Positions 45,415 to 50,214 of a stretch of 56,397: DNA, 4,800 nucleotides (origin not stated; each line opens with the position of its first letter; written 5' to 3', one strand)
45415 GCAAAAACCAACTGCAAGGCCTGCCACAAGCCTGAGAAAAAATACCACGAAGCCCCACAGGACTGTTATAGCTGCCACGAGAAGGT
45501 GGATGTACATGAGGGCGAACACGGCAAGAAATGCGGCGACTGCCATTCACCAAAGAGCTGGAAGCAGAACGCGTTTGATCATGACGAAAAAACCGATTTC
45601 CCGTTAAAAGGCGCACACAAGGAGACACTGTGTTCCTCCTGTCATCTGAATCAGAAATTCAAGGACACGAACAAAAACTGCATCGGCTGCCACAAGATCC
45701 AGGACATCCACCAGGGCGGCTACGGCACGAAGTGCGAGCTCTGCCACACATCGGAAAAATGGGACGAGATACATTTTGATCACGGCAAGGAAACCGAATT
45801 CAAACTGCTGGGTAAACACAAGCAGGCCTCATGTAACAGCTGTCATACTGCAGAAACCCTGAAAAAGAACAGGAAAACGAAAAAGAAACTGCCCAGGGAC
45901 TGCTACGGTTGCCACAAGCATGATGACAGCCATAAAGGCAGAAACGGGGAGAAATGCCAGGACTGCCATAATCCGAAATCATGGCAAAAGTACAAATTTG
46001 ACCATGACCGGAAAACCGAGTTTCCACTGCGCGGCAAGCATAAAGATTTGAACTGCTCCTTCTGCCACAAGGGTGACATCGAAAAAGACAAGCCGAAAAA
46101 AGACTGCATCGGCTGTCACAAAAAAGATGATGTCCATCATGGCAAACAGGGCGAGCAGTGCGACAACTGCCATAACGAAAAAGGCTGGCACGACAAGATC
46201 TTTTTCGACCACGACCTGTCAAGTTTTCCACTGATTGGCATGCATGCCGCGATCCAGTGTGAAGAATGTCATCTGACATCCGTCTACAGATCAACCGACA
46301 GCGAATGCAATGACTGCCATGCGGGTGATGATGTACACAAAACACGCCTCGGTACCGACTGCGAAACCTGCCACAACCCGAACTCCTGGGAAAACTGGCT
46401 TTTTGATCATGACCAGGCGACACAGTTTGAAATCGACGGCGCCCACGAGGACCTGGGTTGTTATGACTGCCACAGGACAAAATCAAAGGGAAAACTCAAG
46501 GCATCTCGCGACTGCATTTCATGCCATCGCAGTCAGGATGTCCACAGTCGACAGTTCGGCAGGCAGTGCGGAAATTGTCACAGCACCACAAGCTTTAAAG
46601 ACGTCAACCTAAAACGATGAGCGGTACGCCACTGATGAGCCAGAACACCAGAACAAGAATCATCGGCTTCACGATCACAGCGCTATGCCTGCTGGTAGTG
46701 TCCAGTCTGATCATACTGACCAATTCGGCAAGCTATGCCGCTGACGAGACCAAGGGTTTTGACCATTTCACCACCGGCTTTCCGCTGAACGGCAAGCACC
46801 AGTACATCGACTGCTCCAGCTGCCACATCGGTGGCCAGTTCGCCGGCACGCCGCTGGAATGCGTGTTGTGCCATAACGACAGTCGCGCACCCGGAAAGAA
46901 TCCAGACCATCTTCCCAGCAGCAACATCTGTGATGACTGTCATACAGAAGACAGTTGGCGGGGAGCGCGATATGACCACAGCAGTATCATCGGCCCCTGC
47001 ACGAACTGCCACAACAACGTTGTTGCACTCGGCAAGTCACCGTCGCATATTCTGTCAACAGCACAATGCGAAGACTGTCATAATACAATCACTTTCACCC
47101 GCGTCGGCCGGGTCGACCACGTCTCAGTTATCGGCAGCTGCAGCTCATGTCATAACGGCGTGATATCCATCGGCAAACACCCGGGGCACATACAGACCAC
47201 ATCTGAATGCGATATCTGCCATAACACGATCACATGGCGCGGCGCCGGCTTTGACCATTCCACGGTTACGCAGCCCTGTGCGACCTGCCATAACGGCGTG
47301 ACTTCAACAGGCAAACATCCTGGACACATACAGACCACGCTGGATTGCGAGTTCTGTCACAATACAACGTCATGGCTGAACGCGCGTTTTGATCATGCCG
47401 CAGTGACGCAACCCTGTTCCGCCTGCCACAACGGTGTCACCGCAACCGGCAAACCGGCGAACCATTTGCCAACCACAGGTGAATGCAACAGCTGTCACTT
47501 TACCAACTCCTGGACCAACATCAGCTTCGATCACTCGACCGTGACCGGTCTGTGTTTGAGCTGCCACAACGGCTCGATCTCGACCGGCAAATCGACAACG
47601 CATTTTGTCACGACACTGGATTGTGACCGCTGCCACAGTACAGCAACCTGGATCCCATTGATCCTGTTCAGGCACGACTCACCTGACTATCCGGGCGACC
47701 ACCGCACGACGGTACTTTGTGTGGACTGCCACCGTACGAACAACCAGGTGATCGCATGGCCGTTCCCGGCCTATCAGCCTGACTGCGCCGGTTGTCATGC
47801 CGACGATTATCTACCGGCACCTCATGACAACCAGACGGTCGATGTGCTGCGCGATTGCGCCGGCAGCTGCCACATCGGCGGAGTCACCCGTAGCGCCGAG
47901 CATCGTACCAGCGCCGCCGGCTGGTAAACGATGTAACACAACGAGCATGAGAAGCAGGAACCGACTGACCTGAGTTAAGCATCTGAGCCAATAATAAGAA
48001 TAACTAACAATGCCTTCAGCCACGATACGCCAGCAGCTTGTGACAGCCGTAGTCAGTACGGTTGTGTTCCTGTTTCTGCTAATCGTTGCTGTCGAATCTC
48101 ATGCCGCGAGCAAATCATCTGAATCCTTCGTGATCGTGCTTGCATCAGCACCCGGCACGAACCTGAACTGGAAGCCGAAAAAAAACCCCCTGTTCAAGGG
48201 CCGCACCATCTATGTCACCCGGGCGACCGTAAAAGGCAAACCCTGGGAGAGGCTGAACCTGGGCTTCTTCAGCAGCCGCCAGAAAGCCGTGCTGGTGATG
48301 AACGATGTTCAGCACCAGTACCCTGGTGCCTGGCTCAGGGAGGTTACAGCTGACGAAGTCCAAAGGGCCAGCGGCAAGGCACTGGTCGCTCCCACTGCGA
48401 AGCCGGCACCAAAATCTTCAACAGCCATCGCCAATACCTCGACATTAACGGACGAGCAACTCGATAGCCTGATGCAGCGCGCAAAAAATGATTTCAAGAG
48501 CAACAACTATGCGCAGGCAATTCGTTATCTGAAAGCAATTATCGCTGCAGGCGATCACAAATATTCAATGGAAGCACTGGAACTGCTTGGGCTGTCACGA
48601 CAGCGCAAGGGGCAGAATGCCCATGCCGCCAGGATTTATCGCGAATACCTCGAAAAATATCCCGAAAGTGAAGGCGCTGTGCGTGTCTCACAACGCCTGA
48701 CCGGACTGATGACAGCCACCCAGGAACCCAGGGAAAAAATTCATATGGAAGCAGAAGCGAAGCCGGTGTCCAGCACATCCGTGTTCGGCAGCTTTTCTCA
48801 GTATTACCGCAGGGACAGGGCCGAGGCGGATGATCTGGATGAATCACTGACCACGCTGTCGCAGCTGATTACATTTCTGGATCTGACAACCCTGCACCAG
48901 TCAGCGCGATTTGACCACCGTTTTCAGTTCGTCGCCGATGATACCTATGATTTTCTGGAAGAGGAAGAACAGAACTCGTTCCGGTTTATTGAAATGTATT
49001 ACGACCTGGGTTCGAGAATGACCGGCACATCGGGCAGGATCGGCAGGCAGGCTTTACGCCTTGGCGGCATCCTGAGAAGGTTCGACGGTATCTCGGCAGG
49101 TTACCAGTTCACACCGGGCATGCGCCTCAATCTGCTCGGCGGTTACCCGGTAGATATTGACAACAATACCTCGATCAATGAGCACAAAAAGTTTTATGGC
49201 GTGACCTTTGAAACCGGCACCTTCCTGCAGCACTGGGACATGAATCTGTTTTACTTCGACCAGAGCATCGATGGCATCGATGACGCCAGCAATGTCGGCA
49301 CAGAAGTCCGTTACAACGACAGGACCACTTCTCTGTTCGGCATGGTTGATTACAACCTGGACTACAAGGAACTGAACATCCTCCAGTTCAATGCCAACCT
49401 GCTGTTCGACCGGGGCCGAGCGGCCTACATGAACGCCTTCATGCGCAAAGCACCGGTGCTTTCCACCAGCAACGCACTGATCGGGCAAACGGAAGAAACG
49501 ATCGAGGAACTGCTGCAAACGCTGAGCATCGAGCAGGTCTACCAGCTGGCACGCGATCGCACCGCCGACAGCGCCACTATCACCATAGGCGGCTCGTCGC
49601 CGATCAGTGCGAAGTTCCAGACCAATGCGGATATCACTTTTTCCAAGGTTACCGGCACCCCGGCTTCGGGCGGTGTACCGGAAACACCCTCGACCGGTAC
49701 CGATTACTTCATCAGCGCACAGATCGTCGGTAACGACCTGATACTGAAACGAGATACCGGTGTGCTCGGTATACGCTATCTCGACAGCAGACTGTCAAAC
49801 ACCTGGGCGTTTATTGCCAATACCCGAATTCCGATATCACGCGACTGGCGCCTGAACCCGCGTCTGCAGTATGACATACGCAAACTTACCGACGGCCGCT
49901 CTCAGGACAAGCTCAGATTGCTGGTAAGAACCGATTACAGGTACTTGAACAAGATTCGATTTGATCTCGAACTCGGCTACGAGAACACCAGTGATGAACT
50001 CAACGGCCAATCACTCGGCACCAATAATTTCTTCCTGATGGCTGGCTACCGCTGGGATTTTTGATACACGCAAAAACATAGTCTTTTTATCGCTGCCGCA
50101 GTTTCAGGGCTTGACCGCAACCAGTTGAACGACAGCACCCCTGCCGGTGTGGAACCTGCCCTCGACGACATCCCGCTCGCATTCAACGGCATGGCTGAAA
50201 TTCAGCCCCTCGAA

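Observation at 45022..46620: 21-haem cytochrome made of seven concatenated c7-type trihaem modules (a candidate periplasm-spanning haem wire)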

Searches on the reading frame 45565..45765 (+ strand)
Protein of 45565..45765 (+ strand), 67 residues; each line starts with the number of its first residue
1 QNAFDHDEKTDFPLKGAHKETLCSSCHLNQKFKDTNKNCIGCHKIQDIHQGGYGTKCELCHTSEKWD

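Call 28: search_solved_structures(query=A2, max_evalue=10, show_alignments=5)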
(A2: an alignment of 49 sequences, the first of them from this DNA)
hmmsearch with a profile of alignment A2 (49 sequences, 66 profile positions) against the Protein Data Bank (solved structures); distinct sequences matched with E-value up to 10: 103 (the best 60 are shown).
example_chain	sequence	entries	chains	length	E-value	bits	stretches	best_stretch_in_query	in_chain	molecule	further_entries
3ov0_A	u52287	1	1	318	4.1e-10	42.8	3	4-43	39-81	Cytochrome c family protein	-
3ouq_A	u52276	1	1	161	1.5e-08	37.8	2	4-43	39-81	Cytochrome c family protein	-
1duw_A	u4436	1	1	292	5.1e-07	32.9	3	19-45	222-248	NONAHEME CYTOCHROME C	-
2e84_A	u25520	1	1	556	1.4e-06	31.5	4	18-44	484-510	High-molecular-weight cytochrome c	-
1h29_A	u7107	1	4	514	1.9e-06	31.1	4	14-63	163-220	HIGH-MOLECULAR-WEIGHT CYTOCHROME C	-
1gws_A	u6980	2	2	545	3.5e-06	30.2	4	14-63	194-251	HIGH-MOLECULAR-WEIGHT CYTOCHROME C | High-molecular-weight cytochrome c precursor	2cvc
19hc_A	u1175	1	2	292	4.3e-06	30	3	19-45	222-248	PROTEIN (NINE-HAEM CYTOCHROME C)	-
1ofw_A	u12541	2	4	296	2.9e-05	27.3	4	19-45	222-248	NINE-HEME CYTOCHROME C | NINE HEME CYTOCHROME C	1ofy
1z1n_X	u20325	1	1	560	2.9e-05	27.3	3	20-44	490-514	sixteen heme cytochrome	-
3oue_A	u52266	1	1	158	0.00044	23.5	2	9-43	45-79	Cytochrome c family protein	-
7lq5_A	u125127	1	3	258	0.00084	22.6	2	21-63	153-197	Cytochrome c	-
3pmq_A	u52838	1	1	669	0.0018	21.5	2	36-64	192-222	Decaheme cytochrome c MtrF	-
1w7o_A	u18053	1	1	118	0.0025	21.1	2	32-62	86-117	CYTOCHROME C3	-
2j7a_C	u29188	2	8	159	0.003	20.8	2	19-45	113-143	CYTOCHROME C QUINOL DEHYDROGENASE NRFH | NAPC/NIRT CYTOCHROME C FAMILY PROTEIN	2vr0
8z82_C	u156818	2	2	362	0.004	20.5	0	46-63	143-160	Photosynthetic reaction center cytochrome c subunit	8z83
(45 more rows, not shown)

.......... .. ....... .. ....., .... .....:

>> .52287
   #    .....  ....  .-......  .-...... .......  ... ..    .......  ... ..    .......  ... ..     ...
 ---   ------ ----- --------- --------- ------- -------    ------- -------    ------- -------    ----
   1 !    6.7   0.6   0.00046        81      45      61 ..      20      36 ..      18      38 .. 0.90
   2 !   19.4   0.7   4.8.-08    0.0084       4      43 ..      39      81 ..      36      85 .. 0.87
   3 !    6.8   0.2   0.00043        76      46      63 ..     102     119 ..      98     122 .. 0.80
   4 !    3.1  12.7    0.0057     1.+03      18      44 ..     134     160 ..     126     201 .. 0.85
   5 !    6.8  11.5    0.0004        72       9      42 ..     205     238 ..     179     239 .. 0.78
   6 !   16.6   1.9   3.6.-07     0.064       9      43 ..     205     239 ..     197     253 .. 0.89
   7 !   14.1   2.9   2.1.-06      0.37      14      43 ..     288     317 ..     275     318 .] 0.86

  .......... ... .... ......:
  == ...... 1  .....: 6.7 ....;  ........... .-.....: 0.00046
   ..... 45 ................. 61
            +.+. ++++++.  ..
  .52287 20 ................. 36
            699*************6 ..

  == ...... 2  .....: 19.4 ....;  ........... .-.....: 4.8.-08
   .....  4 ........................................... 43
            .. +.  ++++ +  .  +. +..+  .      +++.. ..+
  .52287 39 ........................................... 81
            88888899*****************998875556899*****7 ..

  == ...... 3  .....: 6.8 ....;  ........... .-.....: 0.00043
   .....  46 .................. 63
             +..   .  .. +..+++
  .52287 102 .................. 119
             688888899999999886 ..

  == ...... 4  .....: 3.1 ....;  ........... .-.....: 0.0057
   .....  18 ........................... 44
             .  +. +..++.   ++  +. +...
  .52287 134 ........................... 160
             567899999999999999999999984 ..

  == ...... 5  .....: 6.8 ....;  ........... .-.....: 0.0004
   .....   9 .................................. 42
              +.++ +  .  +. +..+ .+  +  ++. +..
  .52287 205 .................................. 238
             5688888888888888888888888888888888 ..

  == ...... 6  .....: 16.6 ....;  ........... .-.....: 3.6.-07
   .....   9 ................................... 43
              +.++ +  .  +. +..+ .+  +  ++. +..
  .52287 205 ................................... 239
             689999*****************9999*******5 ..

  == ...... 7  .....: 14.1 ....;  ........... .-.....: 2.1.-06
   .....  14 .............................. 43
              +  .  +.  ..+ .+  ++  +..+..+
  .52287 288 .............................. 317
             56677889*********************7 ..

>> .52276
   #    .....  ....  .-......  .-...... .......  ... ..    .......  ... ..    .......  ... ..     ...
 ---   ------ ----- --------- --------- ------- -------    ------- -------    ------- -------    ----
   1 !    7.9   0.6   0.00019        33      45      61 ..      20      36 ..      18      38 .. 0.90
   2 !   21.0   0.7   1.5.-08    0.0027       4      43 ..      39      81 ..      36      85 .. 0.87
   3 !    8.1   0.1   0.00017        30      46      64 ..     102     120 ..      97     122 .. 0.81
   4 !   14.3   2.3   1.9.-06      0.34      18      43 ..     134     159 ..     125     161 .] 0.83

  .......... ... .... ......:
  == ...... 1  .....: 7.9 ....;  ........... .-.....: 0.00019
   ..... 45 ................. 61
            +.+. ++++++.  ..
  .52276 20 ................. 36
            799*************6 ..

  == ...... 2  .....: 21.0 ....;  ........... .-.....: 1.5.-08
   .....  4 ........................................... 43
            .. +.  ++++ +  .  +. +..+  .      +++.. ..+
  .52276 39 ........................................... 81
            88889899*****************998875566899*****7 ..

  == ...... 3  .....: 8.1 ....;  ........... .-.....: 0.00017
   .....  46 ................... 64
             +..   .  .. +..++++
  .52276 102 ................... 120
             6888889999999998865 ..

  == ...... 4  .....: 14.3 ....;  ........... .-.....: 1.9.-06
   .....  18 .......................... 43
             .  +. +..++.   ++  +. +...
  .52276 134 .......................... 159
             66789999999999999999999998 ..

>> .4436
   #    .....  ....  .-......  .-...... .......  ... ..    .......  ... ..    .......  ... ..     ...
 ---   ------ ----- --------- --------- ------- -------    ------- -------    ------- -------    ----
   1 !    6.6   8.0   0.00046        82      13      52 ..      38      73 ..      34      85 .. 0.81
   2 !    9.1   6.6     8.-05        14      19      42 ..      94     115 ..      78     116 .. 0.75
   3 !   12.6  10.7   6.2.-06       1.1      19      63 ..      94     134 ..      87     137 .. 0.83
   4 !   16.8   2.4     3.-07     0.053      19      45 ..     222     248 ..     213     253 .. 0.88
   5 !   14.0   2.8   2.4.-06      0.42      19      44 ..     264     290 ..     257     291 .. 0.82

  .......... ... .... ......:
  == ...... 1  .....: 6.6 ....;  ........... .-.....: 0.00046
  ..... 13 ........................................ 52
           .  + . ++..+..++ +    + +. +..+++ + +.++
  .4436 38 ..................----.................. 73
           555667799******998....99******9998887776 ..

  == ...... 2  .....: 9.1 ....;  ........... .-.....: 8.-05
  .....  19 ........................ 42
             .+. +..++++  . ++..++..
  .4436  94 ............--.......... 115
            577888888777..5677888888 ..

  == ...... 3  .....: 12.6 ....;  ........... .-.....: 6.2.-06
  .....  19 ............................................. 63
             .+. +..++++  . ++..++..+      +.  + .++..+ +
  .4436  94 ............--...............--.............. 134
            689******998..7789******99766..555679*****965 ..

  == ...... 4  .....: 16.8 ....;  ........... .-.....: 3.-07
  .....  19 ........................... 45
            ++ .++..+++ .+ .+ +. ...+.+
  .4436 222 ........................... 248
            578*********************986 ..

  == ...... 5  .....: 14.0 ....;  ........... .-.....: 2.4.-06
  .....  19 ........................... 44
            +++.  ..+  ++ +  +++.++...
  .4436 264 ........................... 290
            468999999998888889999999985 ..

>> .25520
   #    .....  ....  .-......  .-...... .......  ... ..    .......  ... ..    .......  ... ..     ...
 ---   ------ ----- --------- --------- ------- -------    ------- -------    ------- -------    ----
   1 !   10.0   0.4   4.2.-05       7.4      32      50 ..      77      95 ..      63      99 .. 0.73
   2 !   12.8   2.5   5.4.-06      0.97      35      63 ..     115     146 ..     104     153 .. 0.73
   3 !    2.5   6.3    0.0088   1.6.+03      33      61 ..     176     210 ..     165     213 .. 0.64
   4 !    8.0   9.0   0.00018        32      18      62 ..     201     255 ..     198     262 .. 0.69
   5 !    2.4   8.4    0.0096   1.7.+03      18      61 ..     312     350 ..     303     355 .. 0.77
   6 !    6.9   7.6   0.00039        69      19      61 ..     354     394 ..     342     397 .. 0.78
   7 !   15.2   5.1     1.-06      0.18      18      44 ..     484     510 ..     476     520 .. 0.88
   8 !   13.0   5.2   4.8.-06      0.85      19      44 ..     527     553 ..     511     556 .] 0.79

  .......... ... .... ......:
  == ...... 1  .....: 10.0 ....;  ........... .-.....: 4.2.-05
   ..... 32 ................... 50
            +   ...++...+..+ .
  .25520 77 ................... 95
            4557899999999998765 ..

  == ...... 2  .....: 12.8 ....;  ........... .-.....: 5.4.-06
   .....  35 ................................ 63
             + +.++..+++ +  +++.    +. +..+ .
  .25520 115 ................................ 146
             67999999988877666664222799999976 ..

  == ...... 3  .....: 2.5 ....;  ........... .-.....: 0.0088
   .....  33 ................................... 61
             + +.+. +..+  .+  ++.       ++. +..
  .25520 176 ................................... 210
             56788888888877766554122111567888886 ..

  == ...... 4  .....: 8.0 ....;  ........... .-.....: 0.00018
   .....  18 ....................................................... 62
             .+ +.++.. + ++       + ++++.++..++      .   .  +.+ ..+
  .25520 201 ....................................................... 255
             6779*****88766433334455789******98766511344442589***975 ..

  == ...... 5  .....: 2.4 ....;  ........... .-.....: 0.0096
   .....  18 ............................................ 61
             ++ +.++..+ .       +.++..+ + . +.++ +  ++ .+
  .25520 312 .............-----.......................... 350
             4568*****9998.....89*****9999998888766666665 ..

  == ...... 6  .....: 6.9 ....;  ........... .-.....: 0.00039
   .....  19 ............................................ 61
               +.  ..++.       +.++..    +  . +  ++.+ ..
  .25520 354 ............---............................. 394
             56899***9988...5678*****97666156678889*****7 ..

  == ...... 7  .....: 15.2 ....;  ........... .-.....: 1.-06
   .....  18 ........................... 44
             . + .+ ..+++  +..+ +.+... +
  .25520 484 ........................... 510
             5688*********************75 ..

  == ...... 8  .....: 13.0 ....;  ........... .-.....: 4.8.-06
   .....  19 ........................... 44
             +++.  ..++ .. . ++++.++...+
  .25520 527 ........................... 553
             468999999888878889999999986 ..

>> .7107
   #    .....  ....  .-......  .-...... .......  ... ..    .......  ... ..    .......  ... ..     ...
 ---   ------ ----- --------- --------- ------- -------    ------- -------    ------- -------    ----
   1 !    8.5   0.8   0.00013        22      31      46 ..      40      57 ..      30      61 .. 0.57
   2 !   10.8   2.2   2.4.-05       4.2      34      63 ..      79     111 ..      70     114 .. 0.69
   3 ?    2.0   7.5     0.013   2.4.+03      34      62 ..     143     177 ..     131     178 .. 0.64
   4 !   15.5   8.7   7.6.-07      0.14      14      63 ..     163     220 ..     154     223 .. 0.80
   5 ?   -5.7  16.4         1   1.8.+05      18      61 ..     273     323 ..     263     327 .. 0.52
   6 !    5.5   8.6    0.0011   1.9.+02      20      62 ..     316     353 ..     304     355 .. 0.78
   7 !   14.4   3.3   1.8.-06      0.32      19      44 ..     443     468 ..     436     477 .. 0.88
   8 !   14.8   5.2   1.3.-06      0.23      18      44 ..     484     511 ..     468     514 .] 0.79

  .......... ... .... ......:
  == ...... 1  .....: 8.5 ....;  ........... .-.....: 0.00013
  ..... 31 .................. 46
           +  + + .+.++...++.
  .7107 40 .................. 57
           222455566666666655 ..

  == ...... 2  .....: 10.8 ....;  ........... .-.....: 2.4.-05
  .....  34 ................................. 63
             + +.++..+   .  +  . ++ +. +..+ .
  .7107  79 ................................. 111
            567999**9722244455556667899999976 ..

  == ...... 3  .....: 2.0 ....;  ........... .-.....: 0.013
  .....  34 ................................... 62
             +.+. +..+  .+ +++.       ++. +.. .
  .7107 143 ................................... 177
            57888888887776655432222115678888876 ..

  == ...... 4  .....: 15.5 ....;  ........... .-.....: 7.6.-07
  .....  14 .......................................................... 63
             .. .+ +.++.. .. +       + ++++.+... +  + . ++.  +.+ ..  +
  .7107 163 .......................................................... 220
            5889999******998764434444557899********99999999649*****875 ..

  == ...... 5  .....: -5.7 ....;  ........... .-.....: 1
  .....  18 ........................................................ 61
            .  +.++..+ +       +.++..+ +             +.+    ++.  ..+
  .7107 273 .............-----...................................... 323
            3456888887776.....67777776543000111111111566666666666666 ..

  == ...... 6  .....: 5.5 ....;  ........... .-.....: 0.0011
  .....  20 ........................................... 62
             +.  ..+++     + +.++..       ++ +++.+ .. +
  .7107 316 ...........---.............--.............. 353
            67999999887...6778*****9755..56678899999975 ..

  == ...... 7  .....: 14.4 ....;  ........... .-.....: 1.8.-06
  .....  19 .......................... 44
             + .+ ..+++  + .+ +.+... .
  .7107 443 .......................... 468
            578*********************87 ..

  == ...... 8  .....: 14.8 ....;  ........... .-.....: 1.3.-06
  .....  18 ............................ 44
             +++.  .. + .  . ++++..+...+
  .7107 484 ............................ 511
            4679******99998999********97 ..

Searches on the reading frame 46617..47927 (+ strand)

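Call 4: search_protein_families(library=pfam, proteins=[window:46617-47927:+], max_evalue=0.01)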
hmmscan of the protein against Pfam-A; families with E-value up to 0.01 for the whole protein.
window:46617-47927:+ (436 aa): 3 families
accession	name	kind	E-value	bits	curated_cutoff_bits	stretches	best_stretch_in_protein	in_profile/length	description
PF14522.11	Cytochrome_C7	-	1.7e-19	69.8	24.8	4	233-294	4-66/67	Cytochrome c7 and related cytochrome c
PF09699.15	Paired_CXXCH_1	-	2.5e-05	24.3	20.6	1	287-318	6-37/41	Doubled CXXCH motif (Paired_CXXCH_1)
PF10217.14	DUF2039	-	0.0016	19.1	27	0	95-136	22-65/89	Uncharacterized conserved protein (DUF2039)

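Call 43: search_protein_families(library=ncbifam, proteins=[window:46617-47927:+], max_evalue=0.01)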
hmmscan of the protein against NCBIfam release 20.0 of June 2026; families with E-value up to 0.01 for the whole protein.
window:46617-47927:+ (436 aa): 5 families
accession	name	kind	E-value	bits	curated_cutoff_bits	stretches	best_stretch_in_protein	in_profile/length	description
TIGR03508.1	decahem_SO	subfamily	1.3e-11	44.5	192.2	2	62-277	33-254/258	DmsE family decaheme c-type cytochrome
NF045722.1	c3_cytochr_TmcA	equivalog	1.9e-05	24.5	114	0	288-344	58-114/125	acidic tetraheme cytochrome c3 TmcA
TIGR04257.1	nanowire_3heme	domain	0.00046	20.3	40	0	144-182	20-61/75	c(7)-type cytochrome triheme domain-containing protein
NF041028.1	decahem_GSU2203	exception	0.00057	19.2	325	1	214-342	97-231/317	GSU2203 family decaheme c-type cytochrome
TIGR01905.1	paired_CXXCH_1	subfamily_domain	0.0011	18.9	25.2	1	283-318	1-37/41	doubled CXXCH domain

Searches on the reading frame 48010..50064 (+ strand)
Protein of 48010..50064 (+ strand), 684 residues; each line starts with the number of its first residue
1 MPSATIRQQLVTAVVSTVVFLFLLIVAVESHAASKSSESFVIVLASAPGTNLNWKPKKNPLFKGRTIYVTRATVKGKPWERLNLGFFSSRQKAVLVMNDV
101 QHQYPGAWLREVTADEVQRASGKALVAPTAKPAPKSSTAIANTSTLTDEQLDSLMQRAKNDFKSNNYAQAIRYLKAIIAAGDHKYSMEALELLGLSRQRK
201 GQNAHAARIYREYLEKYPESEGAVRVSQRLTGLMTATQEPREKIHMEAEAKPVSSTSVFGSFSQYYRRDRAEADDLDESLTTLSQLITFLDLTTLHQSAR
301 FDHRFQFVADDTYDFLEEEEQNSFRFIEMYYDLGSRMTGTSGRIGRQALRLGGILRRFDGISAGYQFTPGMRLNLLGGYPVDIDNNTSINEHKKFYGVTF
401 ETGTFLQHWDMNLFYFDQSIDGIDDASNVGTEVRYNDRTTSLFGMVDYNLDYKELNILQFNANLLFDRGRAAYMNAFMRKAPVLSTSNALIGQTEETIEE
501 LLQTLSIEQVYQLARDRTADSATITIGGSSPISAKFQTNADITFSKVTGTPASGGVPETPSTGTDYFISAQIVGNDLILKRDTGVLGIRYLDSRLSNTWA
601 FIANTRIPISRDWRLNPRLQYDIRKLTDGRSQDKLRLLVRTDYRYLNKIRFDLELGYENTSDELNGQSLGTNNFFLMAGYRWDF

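Call 4: search_protein_families(library=pfam, proteins=[window:48010-50064:+], max_evalue=0.01)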
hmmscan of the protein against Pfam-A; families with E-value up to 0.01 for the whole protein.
window:48010-50064:+ (684 aa): 4 families
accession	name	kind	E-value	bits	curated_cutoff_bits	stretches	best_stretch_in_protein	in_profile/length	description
PF13174.12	TPR_6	-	4e-05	24.4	26.3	0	188-220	1-33/33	Tetratricopeptide repeat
PF13432.12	TPR_16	-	0.0002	22.2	32.7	1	157-220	3-64/65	Tetratricopeptide repeat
PF13428.12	TPR_14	-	0.0025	18.8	23.5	0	188-223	2-37/44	Tetratricopeptide repeat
PF03704.23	BTAD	-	0.0039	18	22.1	1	134-214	45-123/146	Bacterial transcriptional activator domain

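Call 43: search_protein_families(library=ncbifam, proteins=[window:48010-50064:+], max_evalue=0.01)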
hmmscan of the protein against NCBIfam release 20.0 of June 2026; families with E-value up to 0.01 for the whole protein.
window:48010-50064:+ (684 aa): 4 families
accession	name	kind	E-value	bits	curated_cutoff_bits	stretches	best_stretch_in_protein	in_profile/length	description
TIGR03302.1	OM_YfiO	subfamily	1.8e-05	24.3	81.4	1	144-245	26-121/239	outer membrane protein assembly factor BamD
TIGR02795.1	tol_pal_ybgF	equivalog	2.9e-05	24.7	90.1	1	162-230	50-119/119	tol-pal system protein YbgF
NF008068.0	PRK10803.1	equivalog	0.0025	17.8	383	1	185-232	215-262/263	cell division protein CpoB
NF008757.0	PRK11788.1-5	equivalog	0.0037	16.5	363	1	153-252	216-313/388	lipopolysaccharide assembly protein LapB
